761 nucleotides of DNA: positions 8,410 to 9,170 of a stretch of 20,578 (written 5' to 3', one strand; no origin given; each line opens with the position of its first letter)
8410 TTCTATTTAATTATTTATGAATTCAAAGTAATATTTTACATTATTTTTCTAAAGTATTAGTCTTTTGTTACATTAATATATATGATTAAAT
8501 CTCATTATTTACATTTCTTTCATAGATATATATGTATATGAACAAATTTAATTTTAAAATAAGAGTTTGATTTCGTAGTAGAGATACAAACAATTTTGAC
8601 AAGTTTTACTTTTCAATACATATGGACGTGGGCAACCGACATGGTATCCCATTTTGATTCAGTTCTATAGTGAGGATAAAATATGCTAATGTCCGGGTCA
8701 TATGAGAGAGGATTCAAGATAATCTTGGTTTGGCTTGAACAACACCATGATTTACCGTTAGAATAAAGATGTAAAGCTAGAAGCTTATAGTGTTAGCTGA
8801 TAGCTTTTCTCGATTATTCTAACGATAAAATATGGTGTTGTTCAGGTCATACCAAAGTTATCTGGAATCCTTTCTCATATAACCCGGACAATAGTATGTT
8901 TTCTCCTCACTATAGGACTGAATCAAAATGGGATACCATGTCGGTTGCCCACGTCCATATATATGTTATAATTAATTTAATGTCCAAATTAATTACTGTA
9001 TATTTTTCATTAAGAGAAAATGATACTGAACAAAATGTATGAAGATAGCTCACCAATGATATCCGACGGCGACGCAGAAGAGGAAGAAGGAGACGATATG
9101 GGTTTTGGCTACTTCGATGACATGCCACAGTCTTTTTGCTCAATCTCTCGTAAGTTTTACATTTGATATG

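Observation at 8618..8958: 340-bp near-perfect hairpin immediately upstream of the proline-rich gene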

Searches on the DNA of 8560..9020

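Call 10: search_rna_families(source=window, start=8560, end=9020, threshold=evalue, max_evalue=10, show_alignments=3)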
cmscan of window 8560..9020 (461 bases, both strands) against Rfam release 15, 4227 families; matches with E-value up to 10: 8.
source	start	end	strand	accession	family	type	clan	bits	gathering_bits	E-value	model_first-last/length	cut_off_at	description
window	8731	8849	+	RF04145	MIR8706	Gene; miRNA;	-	30.2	95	0.00058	1-101/101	no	MIR8706 microRNA precursor family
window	8714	8850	+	RF02527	SSRC38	Gene; sRNA;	-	24.5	80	0.031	1-166/166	no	Streptococcus sRNA SSRC38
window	8734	8846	+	RF04133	MIR2646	Gene; miRNA;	-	24.3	245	0.003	1-256/256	no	MIR2646 microRNA precursor family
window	8711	8903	+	RF02452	ncr1575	Gene; sRNA;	-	22.8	60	0.47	1-212/212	no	Bacillus sRNA ncr1575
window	8749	8831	-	RF04145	MIR8706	Gene; miRNA;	-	22.1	95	0.082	1-101/101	no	MIR8706 microRNA precursor family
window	8738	8842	-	RF03225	mir-2763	Gene; miRNA;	-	16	50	2.7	1-83/83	no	mir-2763 microRNA precursor family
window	8973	8997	+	RF01904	HOTAIR_1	Gene; lncRNA;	-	14.3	44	4.5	1-37/37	no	HOTAIR conserved region 1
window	8635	8698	+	RF01157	sn1185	Gene; snRNA; snoRNA; CD-box;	-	13.7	60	8.5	1-66/66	no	Small nucleolar RNA sn1185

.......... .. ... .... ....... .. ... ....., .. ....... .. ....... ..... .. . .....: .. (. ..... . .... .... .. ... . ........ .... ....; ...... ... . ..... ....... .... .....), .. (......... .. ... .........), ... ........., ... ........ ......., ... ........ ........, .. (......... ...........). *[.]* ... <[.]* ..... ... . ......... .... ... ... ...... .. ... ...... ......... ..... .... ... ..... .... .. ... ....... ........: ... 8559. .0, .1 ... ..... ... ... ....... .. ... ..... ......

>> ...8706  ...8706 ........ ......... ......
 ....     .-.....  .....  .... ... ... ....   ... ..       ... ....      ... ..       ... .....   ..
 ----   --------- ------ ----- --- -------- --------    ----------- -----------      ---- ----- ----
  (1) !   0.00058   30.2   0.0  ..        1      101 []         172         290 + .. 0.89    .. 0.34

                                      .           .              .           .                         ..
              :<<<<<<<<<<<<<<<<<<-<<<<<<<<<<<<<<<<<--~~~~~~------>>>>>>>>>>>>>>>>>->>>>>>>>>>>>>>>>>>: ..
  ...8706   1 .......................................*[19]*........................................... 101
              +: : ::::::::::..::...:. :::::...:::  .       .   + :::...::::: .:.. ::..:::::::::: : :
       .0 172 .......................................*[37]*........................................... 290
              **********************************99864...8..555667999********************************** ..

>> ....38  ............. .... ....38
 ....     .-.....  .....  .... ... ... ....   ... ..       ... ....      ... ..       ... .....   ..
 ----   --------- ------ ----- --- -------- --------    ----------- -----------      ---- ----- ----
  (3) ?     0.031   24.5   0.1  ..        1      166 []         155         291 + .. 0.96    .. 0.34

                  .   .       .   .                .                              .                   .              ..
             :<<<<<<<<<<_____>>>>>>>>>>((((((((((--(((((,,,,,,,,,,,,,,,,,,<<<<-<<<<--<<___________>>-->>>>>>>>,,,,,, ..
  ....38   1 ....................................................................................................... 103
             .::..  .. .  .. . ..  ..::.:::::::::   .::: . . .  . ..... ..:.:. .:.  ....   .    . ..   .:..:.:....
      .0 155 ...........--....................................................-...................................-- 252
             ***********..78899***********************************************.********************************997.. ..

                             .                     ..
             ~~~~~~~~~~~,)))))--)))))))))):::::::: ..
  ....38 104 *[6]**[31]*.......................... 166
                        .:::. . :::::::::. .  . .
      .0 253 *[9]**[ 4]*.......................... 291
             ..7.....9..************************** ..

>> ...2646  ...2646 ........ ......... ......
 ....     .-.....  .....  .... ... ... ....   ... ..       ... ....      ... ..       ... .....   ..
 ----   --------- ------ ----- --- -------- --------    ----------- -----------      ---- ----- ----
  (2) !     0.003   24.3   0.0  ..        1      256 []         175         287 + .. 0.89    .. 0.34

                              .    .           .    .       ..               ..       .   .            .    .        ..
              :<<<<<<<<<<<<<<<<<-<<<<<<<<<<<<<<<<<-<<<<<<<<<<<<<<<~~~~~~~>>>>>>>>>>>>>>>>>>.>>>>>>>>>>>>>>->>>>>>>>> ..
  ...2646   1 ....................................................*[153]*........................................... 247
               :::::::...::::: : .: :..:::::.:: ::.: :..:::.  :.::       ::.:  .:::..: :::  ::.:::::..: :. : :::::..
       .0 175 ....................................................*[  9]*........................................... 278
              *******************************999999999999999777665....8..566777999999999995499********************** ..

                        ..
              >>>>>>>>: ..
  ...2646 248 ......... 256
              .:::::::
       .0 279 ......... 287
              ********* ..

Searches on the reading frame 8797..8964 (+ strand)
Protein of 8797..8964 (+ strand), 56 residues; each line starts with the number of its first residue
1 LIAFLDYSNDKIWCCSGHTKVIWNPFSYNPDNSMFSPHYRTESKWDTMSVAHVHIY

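Call 18: find_homologous_proteins(query=window:8797-8958:+, max_evalue=10)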
Query seq(54 aa): no candidate shares three 5-residue words with the query. No homologue found.
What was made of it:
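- No word-sharing protein homologue was found for the arm ORF (call 18).
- Tried and rejected: I searched the right-arm translation against the 5.8-billion-protein index and found no candidate (call 18).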

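Call 39: search_protein_representatives(protein=window:8797-8958:+)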
Query: 54 residues. Proteins with E-value up to 0.001 (for the whole library): 3; up to 1e-10: 0; up to 1e-30: 0. The best 3 are listed.
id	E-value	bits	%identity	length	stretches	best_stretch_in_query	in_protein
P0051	3.1e-06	42.9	34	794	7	23-49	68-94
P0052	3.9e-06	42.6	28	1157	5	8-47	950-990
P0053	6.6e-05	38.7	30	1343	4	10-49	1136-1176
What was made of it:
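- On MITE / non-autonomous class II transposon: The only other matches are weak, repeat-inflated phmmer hits (call 39).
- The right-arm ORF has weak, nominally significant phmmer hits to WD40 and Big_7 repeat proteins (E = 3e-6, call 39). No rotifer parent gene is found (calls 18, 39).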

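Call 40: search_protein_families(library=pfam, proteins=[P0051, P0052, P0053, window:8797-8958:+], max_evalue=0.01)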
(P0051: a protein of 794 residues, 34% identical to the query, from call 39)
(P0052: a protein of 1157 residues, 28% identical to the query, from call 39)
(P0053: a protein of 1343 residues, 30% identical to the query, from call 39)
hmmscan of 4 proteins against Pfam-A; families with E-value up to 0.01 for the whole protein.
P0051 (794 aa): 10 families
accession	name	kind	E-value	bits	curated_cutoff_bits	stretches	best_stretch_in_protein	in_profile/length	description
PF17957.7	Big_7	-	4.5e-117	383.3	24.1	8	228-296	1-70/70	Bacterial Ig domain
PF00801.26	PKD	-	8.8e-20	70.9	23.5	0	235-311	6-78/80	PKD domain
PF00166.26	Cpn10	-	1.2e-15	57.7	21.1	0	640-681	24-65/93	Chaperonin 10 Kd subunit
PF18911.6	PKD_4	-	1.4e-08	35.1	27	0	634-724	1-85/85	PKD domain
PF13750.12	Big_3_3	-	1.5e-07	31.6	27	0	689-755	5-65/157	Bacterial Ig-like domain (group 3)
PF07494.17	Reg_prop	-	2.1e-07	30.8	20.4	0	80-94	2-16/24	Two component regulator propeller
PF23756.1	Beta-prop_HPS5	-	2.9e-05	23.9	34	0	760-781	153-174/328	HPS5 beta propeller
PF25697.1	EBNA2_N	-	0.00011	22.5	27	0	81-99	11-29/58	EBNA-2 N-terminal dimerization domain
PF21661.2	DUF6860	-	0.00011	22.5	27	0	49-108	37-91/125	Domain of unknown function (DUF6860)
PF18616.6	CdiI_3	-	0.00065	20.1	28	0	261-279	64-82/95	CDI immunity proteins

P0052 (1157 aa): 62 families (the best 25 are shown)
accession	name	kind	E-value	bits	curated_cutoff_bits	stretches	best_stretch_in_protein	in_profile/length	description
PF00400.38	WD40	-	3.7e-165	529.9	27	14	601-637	3-39/39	WD domain, G-beta repeat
PF25173.1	Beta-prop_WDR3_1st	-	5.1e-161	532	154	6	698-852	30-184/184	WDR3 first beta-propeller domain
PF25174.1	Beta-prop_THOC3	-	1.2e-156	520.1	305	9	520-641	1-120/272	THOC3 beta-propeller domain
PF24814.1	WD40_Prp19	-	7.7e-107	357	320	4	644-875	37-270/281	Prp19 WD40 domain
PF25175.1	Beta-prop_WDR5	-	7.4e-99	331.2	250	4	515-729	4-211/296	WDR5 beta-propeller domain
PF24817.1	WD40_WDHD1_1st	-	4.3e-97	325.2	109.9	9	739-818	86-165/291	WDHD1 first WD40 domain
PF23414.1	Beta-prop_EML_2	-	7.3e-95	317.8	90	6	659-817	1-160/266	Echinoderm microtubule-associated protein second beta-propeller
PF25172.1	Beta-prop_WDR3_2nd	-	3.7e-92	309.1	140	5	782-940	134-280/293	WDR3 second beta-propeller domain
PF24105.1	Beta-prop_CAF1B_HIR1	-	1.2e-84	285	80.5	8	957-1033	126-202/383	CAF1B/HIR1 beta-propeller domain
PF24805.1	EIF3I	-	1.7e-80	271.1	200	8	915-1022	6-112/324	EIF3I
PF24807.1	WD40_CDC20-Fz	-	2.1e-80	270.6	200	4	559-808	42-292/292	CDC20/Fizzy WD40 domain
PF25047.1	Beta-prop_TEP1_2nd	-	1.6e-75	254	89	6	484-641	51-207/255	TEP-1 second beta-propeller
PF24796.1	WDR55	-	2.1e-74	250.7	200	6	656-810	7-166/296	WDR55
PF25168.1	Beta-prop_WDR36-Utp21_2nd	-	8.8e-74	249.2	84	10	957-1026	236-304/335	WDR36/Utp21 second beta-propeller domain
PF25391.1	WD40_Gbeta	-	9e-74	248.9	150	5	584-767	159-340/340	G protein beta WD-40 repeat protein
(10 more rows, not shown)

P0053 (1343 aa): 56 families (the best 25 are shown)
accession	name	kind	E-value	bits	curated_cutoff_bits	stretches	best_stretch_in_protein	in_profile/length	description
PF25175.1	Beta-prop_WDR5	-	4.9e-187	620.7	250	6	1098-1298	5-206/296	WDR5 beta-propeller domain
PF25173.1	Beta-prop_WDR3_1st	-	9.5e-171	563.7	154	5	1003-1173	13-183/184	WDR3 first beta-propeller domain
PF24814.1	WD40_Prp19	-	2.6e-167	555.4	320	7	991-1173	21-205/281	Prp19 WD40 domain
PF00400.38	WD40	-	1.8e-165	530.9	27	14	759-796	2-39/39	WD domain, G-beta repeat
PF25174.1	Beta-prop_THOC3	-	8.4e-137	455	305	3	1060-1299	1-241/272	THOC3 beta-propeller domain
PF24807.1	WD40_CDC20-Fz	-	4e-121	404.2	200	5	1052-1298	42-292/292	CDC20/Fizzy WD40 domain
PF25391.1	WD40_Gbeta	-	1.8e-118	395.9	150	6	960-1131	167-340/340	G protein beta WD-40 repeat protein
PF20703.3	nSTAND1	-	7.9e-113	378.3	27.1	1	113-508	1-378/379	Novel STAND NTPase 1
PF24817.1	WD40_WDHD1_1st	-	2.2e-97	326.2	109.9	10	719-803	79-163/291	WDHD1 first WD40 domain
PF24805.1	EIF3I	-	1.2e-92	311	200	8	1097-1202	4-108/324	EIF3I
PF24105.1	Beta-prop_CAF1B_HIR1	-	4.9e-92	309.3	80.5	8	1182-1258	125-201/383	CAF1B/HIR1 beta-propeller domain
PF25172.1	Beta-prop_WDR3_2nd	-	7.5e-91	304.8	140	4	725-882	132-289/293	WDR3 second beta-propeller domain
PF23414.1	Beta-prop_EML_2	-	3.9e-80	269.5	90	5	1076-1219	13-156/266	Echinoderm microtubule-associated protein second beta-propeller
PF25168.1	Beta-prop_WDR36-Utp21_2nd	-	2.3e-77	261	84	13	715-789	229-302/335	WDR36/Utp21 second beta-propeller domain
PF25047.1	Beta-prop_TEP1_2nd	-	2.9e-70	236.8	89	5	710-841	74-206/255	TEP-1 second beta-propeller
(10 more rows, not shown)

window:8797-8958:+ (54 aa): 0 families
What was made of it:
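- It is shared with an unrelated Ig-like repeat protein (call 40).
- Tried and rejected: Three weak hits came back (E = 3e-6 to 7e-5): two nSTAND-WD40 proteins and one Big_7/PKD repeat protein (calls 39, 40).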

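Call 74: search_protein_families(library=pfam, proteins=[window:8797-8964:+], max_evalue=10)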
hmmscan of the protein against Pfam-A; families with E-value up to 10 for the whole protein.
seq(56 aa): 1 family
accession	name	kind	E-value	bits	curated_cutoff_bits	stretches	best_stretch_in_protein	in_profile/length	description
PF21241.2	UvsW_N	-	0.02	15.7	25.3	1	2-46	4-47/81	DNA helicase UvsW, N-terminal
